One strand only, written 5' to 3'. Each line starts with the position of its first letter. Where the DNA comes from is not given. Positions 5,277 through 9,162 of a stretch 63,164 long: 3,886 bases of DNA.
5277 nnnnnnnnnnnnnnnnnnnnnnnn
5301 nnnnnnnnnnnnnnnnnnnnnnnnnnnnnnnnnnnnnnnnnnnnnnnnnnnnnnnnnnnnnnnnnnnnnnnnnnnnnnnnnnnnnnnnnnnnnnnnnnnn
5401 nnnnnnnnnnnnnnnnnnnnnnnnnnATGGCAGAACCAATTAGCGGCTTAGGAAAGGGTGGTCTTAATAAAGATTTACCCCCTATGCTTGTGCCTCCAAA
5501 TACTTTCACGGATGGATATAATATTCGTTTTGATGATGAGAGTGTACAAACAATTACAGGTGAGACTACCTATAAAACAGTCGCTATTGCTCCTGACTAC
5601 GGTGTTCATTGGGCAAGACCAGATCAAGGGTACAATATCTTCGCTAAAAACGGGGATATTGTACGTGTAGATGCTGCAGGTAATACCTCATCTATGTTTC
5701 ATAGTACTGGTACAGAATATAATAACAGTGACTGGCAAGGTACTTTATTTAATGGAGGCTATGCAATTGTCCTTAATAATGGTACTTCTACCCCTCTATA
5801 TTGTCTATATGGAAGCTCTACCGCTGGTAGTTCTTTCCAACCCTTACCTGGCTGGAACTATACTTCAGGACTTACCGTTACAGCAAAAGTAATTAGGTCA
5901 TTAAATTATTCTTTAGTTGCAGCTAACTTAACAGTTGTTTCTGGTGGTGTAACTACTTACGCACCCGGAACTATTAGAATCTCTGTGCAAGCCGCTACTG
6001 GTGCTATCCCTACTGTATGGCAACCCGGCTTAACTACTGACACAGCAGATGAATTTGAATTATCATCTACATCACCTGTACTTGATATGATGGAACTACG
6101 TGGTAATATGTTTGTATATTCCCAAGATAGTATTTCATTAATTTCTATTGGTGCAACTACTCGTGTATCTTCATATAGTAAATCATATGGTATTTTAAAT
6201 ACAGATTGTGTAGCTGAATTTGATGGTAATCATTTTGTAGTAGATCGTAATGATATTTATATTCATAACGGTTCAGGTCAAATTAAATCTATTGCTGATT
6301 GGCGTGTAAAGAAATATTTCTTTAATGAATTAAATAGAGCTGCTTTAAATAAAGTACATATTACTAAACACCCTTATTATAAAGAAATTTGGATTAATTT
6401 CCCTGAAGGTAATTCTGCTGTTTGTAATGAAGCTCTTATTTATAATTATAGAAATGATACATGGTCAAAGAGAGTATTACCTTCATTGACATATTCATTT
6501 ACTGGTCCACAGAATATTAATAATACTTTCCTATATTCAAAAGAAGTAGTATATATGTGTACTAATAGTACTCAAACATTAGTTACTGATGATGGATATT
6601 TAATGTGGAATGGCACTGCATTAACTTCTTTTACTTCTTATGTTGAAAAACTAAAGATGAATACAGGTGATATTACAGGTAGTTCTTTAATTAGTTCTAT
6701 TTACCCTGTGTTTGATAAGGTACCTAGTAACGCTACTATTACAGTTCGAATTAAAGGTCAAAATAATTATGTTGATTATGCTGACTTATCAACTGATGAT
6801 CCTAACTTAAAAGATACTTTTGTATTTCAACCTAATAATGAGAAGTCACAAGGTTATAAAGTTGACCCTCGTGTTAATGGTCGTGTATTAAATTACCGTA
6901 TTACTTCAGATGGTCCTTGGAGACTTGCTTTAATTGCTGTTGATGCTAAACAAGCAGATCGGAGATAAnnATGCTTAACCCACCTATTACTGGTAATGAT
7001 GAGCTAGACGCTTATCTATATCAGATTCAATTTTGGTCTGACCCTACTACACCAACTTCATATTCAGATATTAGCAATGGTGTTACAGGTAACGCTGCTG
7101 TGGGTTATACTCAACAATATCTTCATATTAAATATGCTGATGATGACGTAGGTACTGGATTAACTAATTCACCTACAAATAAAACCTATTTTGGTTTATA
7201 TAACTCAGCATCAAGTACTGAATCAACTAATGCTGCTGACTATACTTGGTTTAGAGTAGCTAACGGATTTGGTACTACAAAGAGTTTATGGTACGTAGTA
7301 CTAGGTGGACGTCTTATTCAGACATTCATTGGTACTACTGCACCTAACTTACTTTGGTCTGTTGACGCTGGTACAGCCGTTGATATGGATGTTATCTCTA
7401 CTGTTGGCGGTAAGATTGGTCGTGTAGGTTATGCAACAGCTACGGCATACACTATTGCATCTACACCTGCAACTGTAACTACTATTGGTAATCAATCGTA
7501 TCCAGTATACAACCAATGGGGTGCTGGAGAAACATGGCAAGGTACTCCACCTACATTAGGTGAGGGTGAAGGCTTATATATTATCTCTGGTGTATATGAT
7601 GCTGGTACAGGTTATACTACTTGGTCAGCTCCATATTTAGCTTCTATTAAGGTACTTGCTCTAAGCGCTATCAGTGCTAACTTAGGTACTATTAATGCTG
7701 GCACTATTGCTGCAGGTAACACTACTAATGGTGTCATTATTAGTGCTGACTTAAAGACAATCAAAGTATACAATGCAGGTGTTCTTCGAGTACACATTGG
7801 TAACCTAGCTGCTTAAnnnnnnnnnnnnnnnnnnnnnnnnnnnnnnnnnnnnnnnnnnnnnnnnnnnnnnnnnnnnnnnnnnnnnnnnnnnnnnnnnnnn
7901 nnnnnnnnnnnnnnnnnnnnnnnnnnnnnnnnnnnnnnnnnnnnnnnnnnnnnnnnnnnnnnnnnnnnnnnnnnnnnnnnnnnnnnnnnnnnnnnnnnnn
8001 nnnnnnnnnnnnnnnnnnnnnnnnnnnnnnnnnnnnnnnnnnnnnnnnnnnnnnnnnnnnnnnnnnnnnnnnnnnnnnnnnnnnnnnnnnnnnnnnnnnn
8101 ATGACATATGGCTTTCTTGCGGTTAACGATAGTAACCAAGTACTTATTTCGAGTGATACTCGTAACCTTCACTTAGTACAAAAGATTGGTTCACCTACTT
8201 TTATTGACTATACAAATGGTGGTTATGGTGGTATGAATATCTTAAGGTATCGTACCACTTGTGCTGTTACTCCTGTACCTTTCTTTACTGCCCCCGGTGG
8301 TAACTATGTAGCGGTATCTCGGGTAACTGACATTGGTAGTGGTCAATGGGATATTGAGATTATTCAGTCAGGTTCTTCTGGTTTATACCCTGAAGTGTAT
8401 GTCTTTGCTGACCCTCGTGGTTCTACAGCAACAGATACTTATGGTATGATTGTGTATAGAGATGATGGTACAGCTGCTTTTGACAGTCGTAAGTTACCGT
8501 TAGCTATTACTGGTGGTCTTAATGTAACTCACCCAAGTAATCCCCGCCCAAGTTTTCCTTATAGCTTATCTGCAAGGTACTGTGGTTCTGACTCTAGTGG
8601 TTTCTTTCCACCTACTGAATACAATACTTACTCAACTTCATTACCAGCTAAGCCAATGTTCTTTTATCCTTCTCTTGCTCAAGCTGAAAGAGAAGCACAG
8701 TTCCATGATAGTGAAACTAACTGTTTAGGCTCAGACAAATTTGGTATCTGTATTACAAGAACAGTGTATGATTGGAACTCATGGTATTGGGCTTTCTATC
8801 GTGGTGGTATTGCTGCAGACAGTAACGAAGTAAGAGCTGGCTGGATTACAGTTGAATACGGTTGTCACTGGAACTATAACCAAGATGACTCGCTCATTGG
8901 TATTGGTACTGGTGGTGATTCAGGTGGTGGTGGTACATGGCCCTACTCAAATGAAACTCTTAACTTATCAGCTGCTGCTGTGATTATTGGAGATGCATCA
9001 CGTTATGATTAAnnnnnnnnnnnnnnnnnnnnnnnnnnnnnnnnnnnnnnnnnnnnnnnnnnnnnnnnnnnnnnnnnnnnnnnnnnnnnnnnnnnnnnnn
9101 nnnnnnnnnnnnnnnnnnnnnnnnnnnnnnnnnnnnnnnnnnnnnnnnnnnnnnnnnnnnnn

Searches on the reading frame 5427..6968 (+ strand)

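Call 26: search_protein_families(library=phrogs, proteins=[window:5427-6968:+], max_evalue=0.001)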
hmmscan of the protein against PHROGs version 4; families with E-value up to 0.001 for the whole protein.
window:5427-6968:+ (513 aa): 2 families
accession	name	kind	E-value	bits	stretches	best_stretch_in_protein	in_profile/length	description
phrog_3287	-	head and packaging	3.3e-59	202.1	1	12-510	13-521/524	virion structural protein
phrog_14417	-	tail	6e-21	74.9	1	214-352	675-820/1005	tail fiber protein; host specificity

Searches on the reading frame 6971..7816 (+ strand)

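Call 26: search_protein_families(library=phrogs, proteins=[window:6971-7816:+], max_evalue=0.001)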
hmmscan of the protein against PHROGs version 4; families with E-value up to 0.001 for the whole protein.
window:6971-7816:+ (281 aa): 4 families
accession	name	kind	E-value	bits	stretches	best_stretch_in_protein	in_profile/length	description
phrog_38044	-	unknown function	6.4e-09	34.3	1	14-96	2299-2386/3576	-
phrog_22212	-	unknown function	9.9e-09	34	1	48-131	370-429/1655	-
phrog_2189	-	tail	1e-06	28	1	36-99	580-644/971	tail protein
phrog_10693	-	moron, auxiliary metabolic gene and host takeover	9.7e-05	21.7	1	30-93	750-813/1219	host range and adsorption protein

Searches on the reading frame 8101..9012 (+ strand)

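Call 26: search_protein_families(library=phrogs, proteins=[window:8101-9012:+], max_evalue=0.001)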
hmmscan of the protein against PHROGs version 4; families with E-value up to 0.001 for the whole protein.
window:8101-9012:+ (303 aa): 4 families
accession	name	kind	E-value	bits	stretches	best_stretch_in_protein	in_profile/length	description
phrog_4062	-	unknown function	2.8e-11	44.5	1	1-142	1-133/230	-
phrog_3370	-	unknown function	7.1e-06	26.9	1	1-141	1-138/223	-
phrog_33369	-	unknown function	1.1e-05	25.8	0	97-140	113-155/254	-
phrog_425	-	moron, auxiliary metabolic gene and host takeover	9.1e-05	23.4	1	1-136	2-127/224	membrane associated protein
